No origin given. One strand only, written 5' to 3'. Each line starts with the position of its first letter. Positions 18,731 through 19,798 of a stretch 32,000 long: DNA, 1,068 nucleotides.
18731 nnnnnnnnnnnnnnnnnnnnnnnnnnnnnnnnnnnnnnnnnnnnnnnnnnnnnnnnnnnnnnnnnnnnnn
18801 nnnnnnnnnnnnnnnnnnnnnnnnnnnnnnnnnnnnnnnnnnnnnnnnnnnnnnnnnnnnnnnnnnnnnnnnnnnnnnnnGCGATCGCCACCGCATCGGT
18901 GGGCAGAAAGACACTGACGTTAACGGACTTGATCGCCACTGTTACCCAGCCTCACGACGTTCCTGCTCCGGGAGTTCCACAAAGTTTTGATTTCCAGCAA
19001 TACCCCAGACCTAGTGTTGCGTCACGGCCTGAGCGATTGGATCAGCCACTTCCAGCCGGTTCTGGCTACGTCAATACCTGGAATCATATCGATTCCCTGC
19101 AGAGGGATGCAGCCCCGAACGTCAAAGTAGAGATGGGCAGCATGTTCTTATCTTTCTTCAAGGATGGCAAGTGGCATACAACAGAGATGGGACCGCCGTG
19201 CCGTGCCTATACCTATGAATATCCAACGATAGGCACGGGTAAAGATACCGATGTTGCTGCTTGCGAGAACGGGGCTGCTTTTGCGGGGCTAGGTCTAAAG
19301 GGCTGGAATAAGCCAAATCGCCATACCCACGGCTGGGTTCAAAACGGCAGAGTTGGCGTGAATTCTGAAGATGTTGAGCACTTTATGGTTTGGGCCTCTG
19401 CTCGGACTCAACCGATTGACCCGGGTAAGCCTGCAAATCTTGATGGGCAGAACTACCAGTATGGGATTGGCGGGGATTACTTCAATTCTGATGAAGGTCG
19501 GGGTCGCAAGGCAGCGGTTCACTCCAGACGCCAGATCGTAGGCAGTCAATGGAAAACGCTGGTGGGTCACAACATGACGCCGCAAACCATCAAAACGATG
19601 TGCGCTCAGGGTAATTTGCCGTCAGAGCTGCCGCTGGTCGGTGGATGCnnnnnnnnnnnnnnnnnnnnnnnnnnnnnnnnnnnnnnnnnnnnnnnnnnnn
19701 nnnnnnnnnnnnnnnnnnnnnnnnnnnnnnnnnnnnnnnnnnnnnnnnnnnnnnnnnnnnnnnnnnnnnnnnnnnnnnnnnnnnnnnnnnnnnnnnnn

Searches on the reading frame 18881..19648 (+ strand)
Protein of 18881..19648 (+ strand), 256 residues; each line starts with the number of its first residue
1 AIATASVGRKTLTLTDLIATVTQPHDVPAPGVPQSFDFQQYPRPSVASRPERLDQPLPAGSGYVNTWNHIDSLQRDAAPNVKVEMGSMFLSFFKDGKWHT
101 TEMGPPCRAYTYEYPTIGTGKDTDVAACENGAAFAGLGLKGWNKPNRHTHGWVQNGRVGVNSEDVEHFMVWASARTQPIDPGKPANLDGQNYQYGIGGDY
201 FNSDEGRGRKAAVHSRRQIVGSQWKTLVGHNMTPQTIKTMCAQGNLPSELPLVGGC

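Call 64: predict_structure(alignment_id=A7)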
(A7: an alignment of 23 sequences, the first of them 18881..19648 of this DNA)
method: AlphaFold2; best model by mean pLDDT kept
length: 256 residues; sequences in the alignment: 23
mean_pLDDT: 91.9   pTM: 0.90
mean pLDDT of the five models: 91.9, 87.6, 86.7, 86.6, 85.3
residues with pLDDT >= 90: 213; 70-90: 27; 50-70: 11; < 50: 5
segments of 3 or more residues with pLDDT < 50: 1-5
pLDDT, mean of each block of 10 residues (from residue 1): 50 95 96 91 96 95 96 82 97 98 97 86 94 95 93 92 97 97 93 97 75 97 97 98 96 87
secondary structure, 60 per line:
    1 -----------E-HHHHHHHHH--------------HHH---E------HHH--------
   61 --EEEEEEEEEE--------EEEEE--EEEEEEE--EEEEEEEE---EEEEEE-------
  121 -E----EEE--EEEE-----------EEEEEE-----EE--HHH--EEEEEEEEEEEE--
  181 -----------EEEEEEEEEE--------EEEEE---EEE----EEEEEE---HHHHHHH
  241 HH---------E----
elements in order: H14-22 E63-72 E81-85 E88-94 E97-104 E108-113 E127-129 E132-135 E147-152 E167-178 E192-201 E210-214 E218-220 E225-230 H234-242
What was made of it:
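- The model is confident (call 64).
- Tried and rejected: It was replaced by a domain model built on 23 sequences (call 64).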

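Call 66: fold_search(model_id=the predicted structure, library=pdb)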
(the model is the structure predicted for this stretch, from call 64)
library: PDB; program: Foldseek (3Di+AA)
matches with E <= 10: 1173; with E <= 0.001: 1
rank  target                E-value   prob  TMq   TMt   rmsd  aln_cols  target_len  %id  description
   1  3u6g_A                7.6e-04  0.95  0.20  0.37  10.1       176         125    7  Crystal structure of a domain of unknown function, DUF4425 (BVU_3708) from Bacteroides vulgatus ATCC 8482 at 1.35 A re (released 2011-11-02)
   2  4qey_A                4.4e-03  0.75  0.20  0.36  10.1       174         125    7  Crystal structure of a DUF4425 family protein (BACOVA_05332) from Bacteroides ovatus ATCC 8483 at 2.52 A resolution (released 2014-07-16)
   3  4gej_E                1.3e-02  0.13  0.13  0.19  19.4       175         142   10  N-terminal domain of VDUP-1 (released 2013-02-27)
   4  4jkl_A                2.5e-02  0.10  0.14  0.08  19.3       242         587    8  Crystal Structure of Streptococcus agalactiae beta-glucuronidase in space group P21212 (released 2014-09-17)
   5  7t87_B                2.5e-02  0.09  0.14  0.13  15.9       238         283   12  CRYSTAL STRUCTURE OF LEUKOCIDIN AB/CENTYRIN S17/FAB 214F COMPLEX (released 2023-01-11)
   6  3c0n_A                3.1e-02  0.02  0.07  0.04  28.0       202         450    9  Crystal structure of the proaerolysin mutant Y221G at 2.2 A (released 2008-02-12)
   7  5lo7_B                4.9e-02  0.08  0.12  0.20  17.9       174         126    9  Crystal structure of self-complemented MyfA, the major subunit of Myf fimbriae from Yersinia enterocolitica (released 2016-08-24)
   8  9fti_A                6.2e-02  0.08  0.15  0.09  21.3       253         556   11  Open conformation of the pentameric ligand-gated ion channel, DeCLIC at pH 5 with 10mM EDTA (released 2024-09-11)
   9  3c0m_A                6.5e-02  0.02  0.09  0.06  27.4       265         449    6  Crystal structure of the proaerolysin mutant Y221G (released 2008-02-12)
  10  7ljg_B                6.9e-02  0.30  0.23  0.26  12.7       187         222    9  Crystal Structure of Lectin from Dioclea altissima (released 2022-02-09)
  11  4gej_H                8.1e-02  0.07  0.12  0.19  19.4       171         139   10  N-terminal domain of VDUP-1 (released 2013-02-27)
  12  4gei                  8.1e-02  0.06  0.13  0.18  19.7       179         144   10  N-terminal domain of VDUP-1 (released 2013-02-27)
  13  1z52_A                8.1e-02  0.02  0.07  0.05  22.4       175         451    7  Proaerolysin Mutant W373L (released 2006-03-07)
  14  2okm                  8.6e-02  0.13  0.17  0.25  15.9       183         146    9  Crystal structure of ACE19, the collagen binding subdomain of Enterococcus faecalis surface protein ACE (released 2008-01-22)
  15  8d55_A                9.1e-02  0.04  0.11  0.03  21.5       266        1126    6  Closed state of SARS-CoV-2 BA.2 variant spike protein (released 2023-06-07)
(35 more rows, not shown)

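Call 68: fold_search(model_id=the predicted structure, library=viral)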
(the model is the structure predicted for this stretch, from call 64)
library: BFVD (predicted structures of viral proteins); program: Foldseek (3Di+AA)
matches with E <= 10: 1111; with E <= 0.001: 3
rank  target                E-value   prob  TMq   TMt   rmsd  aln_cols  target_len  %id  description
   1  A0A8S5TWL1            4.0e-09  1.00  0.54  0.18   5.4       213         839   12  Tail protein [Siphoviridae sp. ctcx61]
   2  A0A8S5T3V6            2.1e-07  1.00  0.47  0.18   7.5       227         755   17  Uncharacterized protein [Podoviridae sp. ctpVv1]
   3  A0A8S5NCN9            6.7e-05  1.00  0.56  0.18   5.7       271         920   12  SH3 domain protein [Caudovirales sp. ctSxd6]
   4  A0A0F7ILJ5            2.4e-03  0.21  0.14  0.06  24.1       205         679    9  Uncharacterized protein [Polaribacter phage P12002S]
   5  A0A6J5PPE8            1.1e-02  0.12  0.12  0.12  22.6       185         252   12  Uncharacterized protein [uncultured Caudovirales phage]
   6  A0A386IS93            1.2e-02  0.16  0.16  0.14  15.6       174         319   10  Putative glycoprotein [Blechmonas luni leishbunyavirus 1]
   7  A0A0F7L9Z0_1          1.2e-02  0.15  0.16  0.05  14.9       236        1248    9  Uncharacterized protein [uncultured marine virus]
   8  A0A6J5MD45            1.5e-02  0.08  0.11  0.14  19.7       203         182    9  Uncharacterized protein [uncultured Caudovirales phage]
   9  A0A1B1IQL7            1.8e-02  0.07  0.10  0.09  17.8       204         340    8  (no name in the UniProt tables at hand)
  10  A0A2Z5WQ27            1.9e-02  0.10  0.13  0.11  20.5       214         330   11  (no name in the UniProt tables at hand)
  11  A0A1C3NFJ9            2.0e-02  0.03  0.08  0.06  22.0       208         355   11  (no name in the UniProt tables at hand)
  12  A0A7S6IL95            2.1e-02  0.05  0.11  0.12  18.8       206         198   10  (no name in the UniProt tables at hand)
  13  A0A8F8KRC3            2.3e-02  0.15  0.16  0.17  12.2       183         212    6  Uncharacterized protein [Clandestinovirus]
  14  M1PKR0                2.7e-02  0.09  0.13  0.16  17.3       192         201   10  (no name in the UniProt tables at hand)
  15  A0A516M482            3.1e-02  0.05  0.10  0.08  18.5       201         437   13  (no name in the UniProt tables at hand)
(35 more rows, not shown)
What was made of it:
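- Closest known: Phage tail proteins with a domain X-like fold. Same: Domain X superposes at TM 0.47-0.56 (normalised to the query) with E 4e-9 to 7e-5 (call 68).
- It matches phage tail proteins at TM 0.47-0.56 with E 4e-9 to 7e-5 (call 68).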

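Call 69: search_solved_structures(query=A7, max_evalue=1)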
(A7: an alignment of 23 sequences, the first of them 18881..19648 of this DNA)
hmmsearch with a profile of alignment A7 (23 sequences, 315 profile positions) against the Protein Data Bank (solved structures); distinct sequences matched with E-value up to 1: 4.
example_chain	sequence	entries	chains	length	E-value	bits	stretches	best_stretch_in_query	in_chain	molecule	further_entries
6vpx_P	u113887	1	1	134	0.13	14.7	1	217-264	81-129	Antibody PGT151 Fab heavy chain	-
4nug_H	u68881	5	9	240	0.18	14.2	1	217-266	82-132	PGT151 heavy chain | IMMUNOGLOBULIN G PGT151 | Immunoglobulin G PGT151 Fab, Heavy chain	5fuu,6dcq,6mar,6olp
4nuj_B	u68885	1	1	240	0.5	12.8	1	218-266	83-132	PGT152 heavy chain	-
1hxn_A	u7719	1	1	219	0.7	12.3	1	186-262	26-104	HEMOPEXIN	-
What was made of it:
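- Tried and rejected: A profile search of PDB sequences gave nothing (call 69).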

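Call 77: search_dna_similar(query=window:18881-19648:+, collection=plasmids, mode=protein, max_rows=30, max_evalue=0.001)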
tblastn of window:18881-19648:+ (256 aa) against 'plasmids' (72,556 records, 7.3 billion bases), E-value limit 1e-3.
No match.

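Call 81: search_protein_families(library=pfam, alignment_id=A7, max_evalue=5)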
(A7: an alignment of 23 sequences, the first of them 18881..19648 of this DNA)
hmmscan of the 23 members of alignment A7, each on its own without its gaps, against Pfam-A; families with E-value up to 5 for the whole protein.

A. member 1, window:18881-19648:+ (256 aa): 1 family
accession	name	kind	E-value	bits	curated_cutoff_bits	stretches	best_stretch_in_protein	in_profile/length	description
PF04753.17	Corona_NS12-7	-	0.28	12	25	1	101-152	20-72/109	Coronavirus non-structural protein NS12.7 family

B. families by the number of members that match (of 23 scanned): 16 families
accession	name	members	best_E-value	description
PF12728.13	HTH_17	2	0.12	Helix-turn-helix domain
PF16841.11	CBM60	1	4.6e-13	Ca-dependent carbohydrate-binding module xylan-binding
PF11617.13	Cu-binding_MopE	1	0.00021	Putative metal-binding motif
PF14683.12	CBM-like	1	0.00026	Polysaccharide lyase family 4, domain III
PF00404.24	Dockerin_1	1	0.0079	Dockerin type I domain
PF12197.13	lci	1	0.018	LCI fold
PF24108.1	DUF7383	1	0.038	Family of unknown function (DUF7383)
PF06653.16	Claudin_3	1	0.059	Tight junction protein, Claudin-like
PF04725.17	PsbR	1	0.06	Photosystem II 10 kDa polypeptide PsbR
PF20341.3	DUF6636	1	0.11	Family of unknown function (DUF6636)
PF22346.2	CARDS_D3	1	0.17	ADP-ribosylating toxin CARDS, C-terminal beta-trefoil domain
PF00718.27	Polyoma_coat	1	0.18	Polyomavirus coat protein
PF05545.16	FixQ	1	0.22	Cbb3-type cytochrome oxidase component FixQ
PF04753.17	Corona_NS12-7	1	0.28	Coronavirus non-structural protein NS12.7 family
PF03579.19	SHP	1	0.43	Small hydrophobic protein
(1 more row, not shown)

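Call 110: search_dna_similar(query=window:18881-19648:+, collection=phages, mode=protein, max_rows=15, max_evalue=1)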
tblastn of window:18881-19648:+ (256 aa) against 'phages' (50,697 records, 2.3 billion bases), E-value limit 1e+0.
No match.
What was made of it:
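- Closest known: Phage tail proteins with a domain X-like fold. Different: No sequence-level match exists in 50,697 phage records (call 110).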
